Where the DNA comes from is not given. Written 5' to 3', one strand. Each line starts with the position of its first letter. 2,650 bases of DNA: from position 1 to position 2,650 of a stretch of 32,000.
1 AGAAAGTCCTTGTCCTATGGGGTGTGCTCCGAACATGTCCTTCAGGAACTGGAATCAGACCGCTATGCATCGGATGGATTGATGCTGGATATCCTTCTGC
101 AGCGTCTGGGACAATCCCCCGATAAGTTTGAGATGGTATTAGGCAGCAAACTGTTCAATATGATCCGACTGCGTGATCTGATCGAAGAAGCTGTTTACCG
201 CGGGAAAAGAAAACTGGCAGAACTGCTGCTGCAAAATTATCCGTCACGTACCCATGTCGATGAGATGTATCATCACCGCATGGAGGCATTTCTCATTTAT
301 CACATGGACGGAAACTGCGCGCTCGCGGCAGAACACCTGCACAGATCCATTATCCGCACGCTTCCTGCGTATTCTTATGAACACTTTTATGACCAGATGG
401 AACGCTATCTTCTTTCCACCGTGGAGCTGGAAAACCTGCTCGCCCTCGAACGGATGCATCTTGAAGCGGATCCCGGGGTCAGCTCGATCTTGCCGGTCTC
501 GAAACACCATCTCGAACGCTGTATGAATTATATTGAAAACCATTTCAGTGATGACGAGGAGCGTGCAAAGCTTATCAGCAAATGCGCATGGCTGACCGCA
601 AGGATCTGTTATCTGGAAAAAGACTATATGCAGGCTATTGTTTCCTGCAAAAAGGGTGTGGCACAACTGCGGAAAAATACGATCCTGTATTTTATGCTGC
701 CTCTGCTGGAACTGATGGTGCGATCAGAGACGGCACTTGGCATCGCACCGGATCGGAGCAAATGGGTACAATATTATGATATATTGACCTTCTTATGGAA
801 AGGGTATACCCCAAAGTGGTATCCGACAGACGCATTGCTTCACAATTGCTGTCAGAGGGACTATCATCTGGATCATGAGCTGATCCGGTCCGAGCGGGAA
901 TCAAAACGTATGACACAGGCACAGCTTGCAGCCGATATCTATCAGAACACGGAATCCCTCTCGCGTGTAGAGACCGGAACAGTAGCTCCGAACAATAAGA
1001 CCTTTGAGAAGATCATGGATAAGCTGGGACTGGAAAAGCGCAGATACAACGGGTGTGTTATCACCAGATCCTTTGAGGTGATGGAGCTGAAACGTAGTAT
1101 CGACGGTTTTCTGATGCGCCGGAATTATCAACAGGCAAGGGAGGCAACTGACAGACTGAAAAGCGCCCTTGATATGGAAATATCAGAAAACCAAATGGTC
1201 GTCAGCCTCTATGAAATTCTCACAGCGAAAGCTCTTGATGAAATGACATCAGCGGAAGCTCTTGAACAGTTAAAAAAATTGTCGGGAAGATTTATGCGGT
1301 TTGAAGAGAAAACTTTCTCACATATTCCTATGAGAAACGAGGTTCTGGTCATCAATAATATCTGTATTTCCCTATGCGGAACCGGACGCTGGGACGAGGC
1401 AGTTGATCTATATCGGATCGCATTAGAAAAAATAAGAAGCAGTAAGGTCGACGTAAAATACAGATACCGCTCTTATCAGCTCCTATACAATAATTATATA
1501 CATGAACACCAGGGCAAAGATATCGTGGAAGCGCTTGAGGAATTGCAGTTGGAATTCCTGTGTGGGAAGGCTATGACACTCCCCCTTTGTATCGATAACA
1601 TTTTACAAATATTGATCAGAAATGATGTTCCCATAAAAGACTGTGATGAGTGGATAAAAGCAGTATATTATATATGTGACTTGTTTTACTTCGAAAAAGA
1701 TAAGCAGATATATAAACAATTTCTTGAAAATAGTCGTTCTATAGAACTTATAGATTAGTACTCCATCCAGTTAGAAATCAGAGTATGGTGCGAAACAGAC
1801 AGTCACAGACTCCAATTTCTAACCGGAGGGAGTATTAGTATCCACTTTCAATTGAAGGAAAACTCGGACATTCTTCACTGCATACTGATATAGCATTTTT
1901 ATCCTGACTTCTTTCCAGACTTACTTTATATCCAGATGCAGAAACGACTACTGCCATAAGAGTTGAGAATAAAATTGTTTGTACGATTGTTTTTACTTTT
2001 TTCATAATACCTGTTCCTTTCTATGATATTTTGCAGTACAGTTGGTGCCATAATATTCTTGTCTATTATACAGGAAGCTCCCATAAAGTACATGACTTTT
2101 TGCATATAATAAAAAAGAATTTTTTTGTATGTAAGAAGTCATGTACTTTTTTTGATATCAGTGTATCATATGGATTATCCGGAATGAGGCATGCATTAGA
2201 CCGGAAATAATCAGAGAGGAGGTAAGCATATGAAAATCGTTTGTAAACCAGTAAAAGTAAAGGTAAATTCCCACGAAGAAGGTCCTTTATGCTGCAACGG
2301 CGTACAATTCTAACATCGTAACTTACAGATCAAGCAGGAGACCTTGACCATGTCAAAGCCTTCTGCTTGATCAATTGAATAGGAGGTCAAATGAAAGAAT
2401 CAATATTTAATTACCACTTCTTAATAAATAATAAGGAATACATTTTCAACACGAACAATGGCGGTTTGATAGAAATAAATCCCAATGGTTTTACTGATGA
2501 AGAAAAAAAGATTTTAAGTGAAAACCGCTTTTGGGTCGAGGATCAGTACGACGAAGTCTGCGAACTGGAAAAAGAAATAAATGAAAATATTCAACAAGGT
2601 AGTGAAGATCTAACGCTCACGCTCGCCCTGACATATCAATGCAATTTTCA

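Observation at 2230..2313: Unannotated 27-aa precursor-like ORF, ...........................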

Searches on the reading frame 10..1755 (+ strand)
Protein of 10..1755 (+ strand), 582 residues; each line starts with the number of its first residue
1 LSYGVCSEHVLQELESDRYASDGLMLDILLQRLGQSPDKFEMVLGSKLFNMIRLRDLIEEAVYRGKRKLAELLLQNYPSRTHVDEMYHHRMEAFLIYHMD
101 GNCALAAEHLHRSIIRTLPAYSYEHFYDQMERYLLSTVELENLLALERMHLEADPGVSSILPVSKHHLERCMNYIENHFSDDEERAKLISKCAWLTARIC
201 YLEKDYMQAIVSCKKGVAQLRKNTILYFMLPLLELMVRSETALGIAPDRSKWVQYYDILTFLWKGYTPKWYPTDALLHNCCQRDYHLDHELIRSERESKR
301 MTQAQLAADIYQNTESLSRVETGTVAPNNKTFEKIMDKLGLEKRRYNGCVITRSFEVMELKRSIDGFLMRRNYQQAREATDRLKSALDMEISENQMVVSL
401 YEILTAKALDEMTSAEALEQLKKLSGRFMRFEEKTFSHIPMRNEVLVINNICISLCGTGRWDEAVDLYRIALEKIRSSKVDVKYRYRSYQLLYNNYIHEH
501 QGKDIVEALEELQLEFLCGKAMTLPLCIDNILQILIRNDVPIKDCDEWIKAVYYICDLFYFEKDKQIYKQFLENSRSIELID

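Call 5: search_protein_families(library=ncbifam, proteins=[window:10-1755:+], max_evalue=0.01)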
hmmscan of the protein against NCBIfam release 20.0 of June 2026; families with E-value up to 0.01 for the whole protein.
window:10-1755:+ (582 aa): 2 families
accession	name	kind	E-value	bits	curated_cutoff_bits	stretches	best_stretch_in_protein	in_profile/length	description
TIGR00270.2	TIGR00270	equivalog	1.1e-06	28.5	110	1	289-340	77-128/159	multiprotein bridging factor aMBF1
NF041951.1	phage_RstR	subfamily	0.0048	17.1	80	1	292-339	7-54/108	RstR family transcriptional repressor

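Call 6: search_protein_families(library=pfam, proteins=[window:10-1755:+], max_evalue=0.01)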
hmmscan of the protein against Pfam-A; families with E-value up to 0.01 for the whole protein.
window:10-1755:+ (582 aa): 3 families
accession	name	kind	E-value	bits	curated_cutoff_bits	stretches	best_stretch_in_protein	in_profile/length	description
PF01381.28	HTH_3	-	1.3e-06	28.7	23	1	292-341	1-50/55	Helix-turn-helix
PF13560.12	HTH_31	-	0.0013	19.4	27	1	291-342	5-57/64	Helix-turn-helix domain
PF00515.34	TPR_1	-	0.007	16.6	27.8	0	449-473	5-29/34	Tetratricopeptide repeat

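Call 46: search_solved_structures(query=window:10-1755:+, max_evalue=1)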
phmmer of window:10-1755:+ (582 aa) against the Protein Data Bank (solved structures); distinct sequences matched with E-value up to 1: 12.
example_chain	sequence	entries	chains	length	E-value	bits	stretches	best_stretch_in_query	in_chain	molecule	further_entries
5i9f_A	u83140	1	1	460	1.3e-08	37.3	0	423-477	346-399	pentatricopeptide repeat protein dPPR-U10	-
5i9g_C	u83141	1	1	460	2e-08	36.6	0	423-477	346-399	pentatricopeptide repeat protein dPPR-U8C2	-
5i9h_A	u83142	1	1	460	7.7e-08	34.7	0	423-477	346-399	pentatricopeptide repeat protein dPPR-U8G2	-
5i9d_A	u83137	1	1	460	1.1e-07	34.2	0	422-476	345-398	pentatricopeptide repeat protein dPPR-U8A2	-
5iww_D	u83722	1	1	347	0.0014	20.6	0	432-474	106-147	PLS9-PPR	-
1x57_A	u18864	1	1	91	0.0043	19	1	291-344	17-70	Endothelial differentiation-related factor 1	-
9b0q_CH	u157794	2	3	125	0.0064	18.5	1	290-344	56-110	Endothelial differentiation-related factor 1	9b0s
9p73_CH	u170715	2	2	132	0.0079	18.2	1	290-344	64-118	Endothelial differentiation-related factor 1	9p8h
7o81_AU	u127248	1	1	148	0.0091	18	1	290-344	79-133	EDF1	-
9rpv_E4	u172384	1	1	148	0.01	17.8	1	290-344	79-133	Endothelial differentiation-related factor 1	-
6zvh_i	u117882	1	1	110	0.011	17.7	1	290-343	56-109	Endothelial differentiation-related factor 1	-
8fmw_T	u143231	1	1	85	0.65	11.8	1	434-477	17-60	30S ribosomal protein S20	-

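Call 82: search_solved_structures(query=A4, max_evalue=1)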
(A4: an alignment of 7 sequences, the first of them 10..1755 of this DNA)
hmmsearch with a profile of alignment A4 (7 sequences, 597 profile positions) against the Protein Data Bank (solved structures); distinct sequences matched with E-value up to 1: 33.
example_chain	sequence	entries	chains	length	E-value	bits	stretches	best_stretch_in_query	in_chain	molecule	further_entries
8tac_A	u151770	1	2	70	0.00047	22.1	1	309-358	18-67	DBP48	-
6zvh_i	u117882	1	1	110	0.00047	22.1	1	307-359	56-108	Endothelial differentiation-related factor 1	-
1x57_A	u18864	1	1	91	0.00052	21.9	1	308-359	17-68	Endothelial differentiation-related factor 1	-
9b0q_CH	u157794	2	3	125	0.00054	21.9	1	307-359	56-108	Endothelial differentiation-related factor 1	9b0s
9p73_CH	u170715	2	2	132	0.00061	21.7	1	307-359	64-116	Endothelial differentiation-related factor 1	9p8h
7o81_AU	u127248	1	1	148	0.00075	21.4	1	307-359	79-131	EDF1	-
9rpv_E4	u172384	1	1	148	0.00078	21.4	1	307-359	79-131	Endothelial differentiation-related factor 1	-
3kxa_A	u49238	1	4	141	0.0014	20.5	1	307-358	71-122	Putative uncharacterized protein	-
8fmw_T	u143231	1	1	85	0.0016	20.4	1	443-495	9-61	30S ribosomal protein S20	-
4z5h_A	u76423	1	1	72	0.0025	19.7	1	310-360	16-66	Antitoxin HipB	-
4yg4_A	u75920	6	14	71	0.0054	18.6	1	310-360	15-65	Antitoxin HipB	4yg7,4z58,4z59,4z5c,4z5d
5k98_B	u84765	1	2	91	0.0061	18.4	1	310-363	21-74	Antitoxin HipB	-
4yg1_A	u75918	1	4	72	0.0066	18.3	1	309-359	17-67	Antitoxin HipB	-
2wiu_B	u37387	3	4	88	0.0084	17.9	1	310-361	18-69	HTH-TYPE TRANSCRIPTIONAL REGULATOR HIPB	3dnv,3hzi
6af3_B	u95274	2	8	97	0.01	17.6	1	301-357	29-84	HigA antitoxin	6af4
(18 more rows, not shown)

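Call 84: find_homologous_proteins(query=window:10-1755:+, max_evalue=0.00001)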
Query window:10-1755:+ (582 aa): 142 proteins with E <= 0.00001 among 8000 candidates; the best 120 are listed.
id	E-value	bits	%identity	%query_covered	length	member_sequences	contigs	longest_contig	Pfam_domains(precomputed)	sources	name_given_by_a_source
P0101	0.0e+0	1312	100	100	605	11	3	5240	PF01381.29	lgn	-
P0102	0.0e+0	1141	86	100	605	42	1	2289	PF01381.29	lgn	-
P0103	0.0e+0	1104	84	100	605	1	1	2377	PF01381.29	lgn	-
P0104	0.0e+0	1101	84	100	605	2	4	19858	PF01381.29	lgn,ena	-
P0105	0.0e+0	1099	84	100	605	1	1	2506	PF01381.29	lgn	-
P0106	0.0e+0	1096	84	100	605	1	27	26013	PF01381.29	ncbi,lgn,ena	-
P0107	0.0e+0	1095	84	100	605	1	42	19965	PF01381.29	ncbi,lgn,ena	-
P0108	0.0e+0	1095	84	100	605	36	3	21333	PF01381.29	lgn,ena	-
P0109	0.0e+0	1093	84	100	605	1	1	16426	PF01381.29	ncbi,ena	-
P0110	0.0e+0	1093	83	100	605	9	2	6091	PF01381.29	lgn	-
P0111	0.0e+0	1092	84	100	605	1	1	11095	PF01381.29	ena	-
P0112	0.0e+0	1092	84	100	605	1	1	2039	PF01381.29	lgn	-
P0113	0.0e+0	1090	84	100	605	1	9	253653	PF01381.29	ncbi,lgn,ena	-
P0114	0.0e+0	1087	84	100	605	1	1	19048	-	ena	-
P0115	0.0e+0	1071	81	100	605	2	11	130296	PF01381.29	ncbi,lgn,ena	-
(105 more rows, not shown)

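Call 89: predict_structure(alignment_id=A8)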
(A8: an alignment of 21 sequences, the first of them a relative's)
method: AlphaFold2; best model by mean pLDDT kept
length: 605 residues; sequences in the alignment: 21
mean_pLDDT: 81.1   pTM: 0.76
mean pLDDT of the five models: 81.1, 79.4, 73.8, 73.3, 72.8
residues with pLDDT >= 90: 193; 70-90: 288; 50-70: 108; < 50: 16
segments of 3 or more residues with pLDDT < 50: 1-4, 364-371
pLDDT, mean of each block of 10 residues (from residue 1): 52 85 89 82 60 70 55 73 89 92 77 91 92 90 81 75 88 80 85 91 77 93 94 96 85 93 94 91 88 71 51 62 76 78 61 63 48 55 77 88 91 77 95 94 92 84 80 95 94 90 68 87 83 84 78 87 85 90 88 88 79
secondary structure, 60 per line:
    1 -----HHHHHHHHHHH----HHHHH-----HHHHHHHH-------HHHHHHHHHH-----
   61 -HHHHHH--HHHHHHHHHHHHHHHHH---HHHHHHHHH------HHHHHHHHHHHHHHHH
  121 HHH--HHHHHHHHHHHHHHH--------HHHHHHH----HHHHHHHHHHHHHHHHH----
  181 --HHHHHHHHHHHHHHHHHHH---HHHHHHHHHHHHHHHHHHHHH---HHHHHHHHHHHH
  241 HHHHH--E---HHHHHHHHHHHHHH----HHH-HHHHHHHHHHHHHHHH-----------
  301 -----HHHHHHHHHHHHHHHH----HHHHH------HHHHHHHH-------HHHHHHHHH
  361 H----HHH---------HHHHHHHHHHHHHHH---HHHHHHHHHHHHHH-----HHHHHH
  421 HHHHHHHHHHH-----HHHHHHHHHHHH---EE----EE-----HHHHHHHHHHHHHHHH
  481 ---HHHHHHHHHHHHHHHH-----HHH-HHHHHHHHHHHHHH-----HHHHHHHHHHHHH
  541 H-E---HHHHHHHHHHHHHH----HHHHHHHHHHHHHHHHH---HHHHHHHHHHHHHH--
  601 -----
elements in order: H6-16 H21-25 H31-38 H46-55 H62-67 H70-86 H90-98 H105-123 H126-140 H149-155 H160-176 H183-201 H205-225 H229-245 H252-265 H274-289 H306-321 H326-330 H337-344 H352-361 H378-392 H396-409 H415-431 H437-448 H465-480 H484-499 H509-522 H528-541 H547-560 H565-581 H585-598

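Call 91: fold_search(model_id=the predicted structure, library=pdb)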
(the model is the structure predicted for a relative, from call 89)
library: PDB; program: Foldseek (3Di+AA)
matches with E <= 10: 1228; with E <= 0.001: 3
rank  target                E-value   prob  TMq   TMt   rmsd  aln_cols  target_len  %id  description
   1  2qfc_A                2.7e-05  1.00  0.30  0.60   9.3       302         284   14  Crystal Structure of Bacillus thuringiensis PlcR complexed with PapR (released 2007-11-06)
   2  3u3w_A                3.6e-05  1.00  0.31  0.62   8.6       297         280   14  Crystal Structure of Bacillus thuringiensis PlcR in complex with the peptide PapR7 and DNA (released 2013-01-09)
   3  8bbe_D                8.4e-04  1.00  0.21  0.20  29.9       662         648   12  Structure of the IFT-A complex; IFT-A2 module (released 2022-12-21)
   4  6q6g_Y                1.0e-03  1.00  0.18  0.21  25.4       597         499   14  Cryo-EM structure of the APC/C-Cdc20-Cdk2-cyclinA2-Cks2 complex, the D1 box class (released 2019-09-11)
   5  7rdr_A                1.1e-03  0.99  0.15  0.19  27.0       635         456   12  Circular tandem repeat protein with novel repeat topology and enhanced subunit contact surfaces (released 2021-09-01)
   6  4fsc_C                1.7e-03  1.00  0.31  0.65   8.4       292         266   13  Crystal Structure of Bacillus thuringiensis PlcR in its apo form (released 2013-03-13)
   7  9gaw_Y                1.9e-03  1.00  0.23  0.27  22.8       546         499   14  High-resolution structure of the Anaphase-promoting complex/cyclosome (APC/C) bound to co-activator Cdh1 (released 2024-08-14)
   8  5l9t_Y                1.9e-03  1.00  0.20  0.27  22.7       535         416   13  Model of human Anaphase-promoting complex/Cyclosome (APC/C-CDH1) with E2 UBE2S poised for polyubiquitination where UBE (released 2016-10-26)
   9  7xn7_q                2.0e-03  1.00  0.21  0.15  34.8       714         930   12  RNA polymerase II elongation complex containing Spt4/5, Elf1, Spt6, Spn1 and Paf1C (released 2022-09-07)
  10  5l9u_Y                2.1e-03  1.00  0.18  0.25  22.7       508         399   14  Model of human Anaphase-promoting complex/Cyclosome (APC/C-CDH1) with a cross linked Ubiquitin variant-substrate-UBE2C (released 2016-09-14)
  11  6bq1_B                2.7e-03  0.99  0.21  0.18  28.4       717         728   11  Human PI4KIIIa lipid kinase complex (released 2017-12-13)
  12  7qds_B                2.8e-03  0.99  0.20  0.14  28.3       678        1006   14  Apo human SKI complex in the open state (released 2022-02-02)
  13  1w3b_A                2.9e-03  1.00  0.23  0.34  18.3       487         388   11  The superhelical TPR domain of O-linked GlcNAc transferase reveals structural similarities to importin alpha. (released 2004-09-09)
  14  8r0a_N                3.1e-03  0.99  0.20  0.16  30.8       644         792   13  Cryo-EM structure of the cross-exon pre-B+5'ss complex (released 2024-05-22)
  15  1w3b_B                3.2e-03  1.00  0.19  0.29  20.2       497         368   10  The superhelical TPR domain of O-linked GlcNAc transferase reveals structural similarities to importin alpha. (released 2004-09-09)
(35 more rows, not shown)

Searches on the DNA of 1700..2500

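Call 71: search_rna_families(source=window, start=1700, end=2500, threshold=evalue, max_evalue=1)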
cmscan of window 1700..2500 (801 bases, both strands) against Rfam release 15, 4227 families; matches with E-value up to 1: 12.
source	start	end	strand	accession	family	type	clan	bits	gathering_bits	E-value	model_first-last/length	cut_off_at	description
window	1758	1835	+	RF00906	MIR1120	Gene; miRNA;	-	30.3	86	0.00063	1-87/87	no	MIR1120/MIR1122 microRNA precursor family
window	1763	1830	-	RF00813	mir-11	Gene; miRNA;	CL00083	28.3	45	0.0011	1-78/78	no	mir-11 microRNA precursor family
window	2086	2148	+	RF03743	MIR7696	Gene; miRNA;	-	26.4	83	0.013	1-88/88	no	MIR7696 microRNA precursor family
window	2087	2147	+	RF03785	mir-974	Gene; miRNA;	-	25.3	90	0.023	1-91/91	no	mir-974 microRNA precursor family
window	2081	2153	+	RF01024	mir-944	Gene; miRNA;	-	25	100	0.06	1-88/88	no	mir-944 microRNA precursor family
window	2330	2370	-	RF03729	mir-2363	Gene; miRNA;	-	24.6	90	0.051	1-72/72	no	mir-2363 microRNA precursor family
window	2077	2159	-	RF03450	MIR1513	Gene; miRNA;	-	23.3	95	0.068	1-91/91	no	MIR1513 microRNA precursor family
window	2087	2147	+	RF04147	MIR6224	Gene; miRNA;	-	22.8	171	0.044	1-176/176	no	MIR6224 microRNA precursor family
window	2330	2370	+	RF03729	mir-2363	Gene; miRNA;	-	22.4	90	0.2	1-72/72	no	mir-2363 microRNA precursor family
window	2079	2155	+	RF00932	mir-471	Gene; miRNA;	-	20.7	80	0.19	1-66/66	no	mir-471 microRNA precursor family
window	2320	2383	-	RF04079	MIR161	Gene; miRNA;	-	20.2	90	0.16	1-136/136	no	MIR161 microRNA precursor family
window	2090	2146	+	RF04130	MIR7996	Gene; miRNA;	-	19.1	119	0.95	1-190/190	no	MIR7996 microRNA precursor family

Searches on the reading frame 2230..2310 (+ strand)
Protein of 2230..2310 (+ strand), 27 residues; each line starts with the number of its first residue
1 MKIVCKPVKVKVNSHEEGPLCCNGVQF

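Call 5: search_protein_families(library=ncbifam, proteins=[window:2230-2310:+], max_evalue=0.01)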
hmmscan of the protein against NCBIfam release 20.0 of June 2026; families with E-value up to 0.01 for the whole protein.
window:2230-2310:+ (27 aa): 0 families

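Call 6: search_protein_families(library=pfam, proteins=[window:2230-2310:+], max_evalue=0.01)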
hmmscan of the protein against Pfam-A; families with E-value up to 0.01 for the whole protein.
window:2230-2310:+ (27 aa): 0 families

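Call 30: search_protein_families(library=ncbifam, proteins=[window:2230-2310:+], max_evalue=10)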
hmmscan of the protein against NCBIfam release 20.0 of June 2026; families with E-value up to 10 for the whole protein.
seq(27 aa): 1 family
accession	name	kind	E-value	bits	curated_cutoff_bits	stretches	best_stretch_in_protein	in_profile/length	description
NF035950.1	RumC_sactiRiPP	subfamily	0.026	14.4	40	1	4-24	24-44/64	RumC family sactipeptide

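Call 69: find_encoding_contigs(protein=P0058, flank=3500, max_places=4)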
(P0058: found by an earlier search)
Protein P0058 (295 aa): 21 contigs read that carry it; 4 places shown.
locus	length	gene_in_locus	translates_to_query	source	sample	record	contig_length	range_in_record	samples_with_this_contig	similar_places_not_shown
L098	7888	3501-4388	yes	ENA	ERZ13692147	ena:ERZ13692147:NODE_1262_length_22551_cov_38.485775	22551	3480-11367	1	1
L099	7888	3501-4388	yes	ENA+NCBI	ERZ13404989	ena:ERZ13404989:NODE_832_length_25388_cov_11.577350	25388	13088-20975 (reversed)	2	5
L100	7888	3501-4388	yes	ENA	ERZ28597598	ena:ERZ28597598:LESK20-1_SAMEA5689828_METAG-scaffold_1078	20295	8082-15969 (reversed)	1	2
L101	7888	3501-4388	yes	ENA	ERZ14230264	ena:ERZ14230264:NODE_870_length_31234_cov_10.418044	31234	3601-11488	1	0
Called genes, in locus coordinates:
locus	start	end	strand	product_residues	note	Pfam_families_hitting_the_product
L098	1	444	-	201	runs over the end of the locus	PF01025:GrpE (weak)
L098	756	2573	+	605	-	PF01381:HTH_3 (faint)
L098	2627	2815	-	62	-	-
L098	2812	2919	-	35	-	-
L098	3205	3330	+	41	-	-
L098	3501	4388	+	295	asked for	-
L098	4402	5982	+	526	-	PF00664:ABC_membrane, PF00005:ABC_tran, PF02463:SMC_N (faint)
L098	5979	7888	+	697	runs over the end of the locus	PF13361:UvrD_C (faint), PF00580:UvrD-helicase, PF01443:Viral_helicase1 (faint), PF13245:AAA_19 (faint), PF13538:UvrD_C_2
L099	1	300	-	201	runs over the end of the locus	PF01025:GrpE (weak)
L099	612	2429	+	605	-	PF01381:HTH_3 (faint)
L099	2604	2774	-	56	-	-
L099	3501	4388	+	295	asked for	-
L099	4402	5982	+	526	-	PF00664:ABC_membrane, PF00005:ABC_tran, PF02463:SMC_N (faint)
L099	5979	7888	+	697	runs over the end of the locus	PF13361:UvrD_C (faint), PF00580:UvrD-helicase, PF01443:Viral_helicase1 (faint), PF13245:AAA_19 (faint), PF13538:UvrD_C_2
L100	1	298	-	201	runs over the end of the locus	PF01025:GrpE (weak)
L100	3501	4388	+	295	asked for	-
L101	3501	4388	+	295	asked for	-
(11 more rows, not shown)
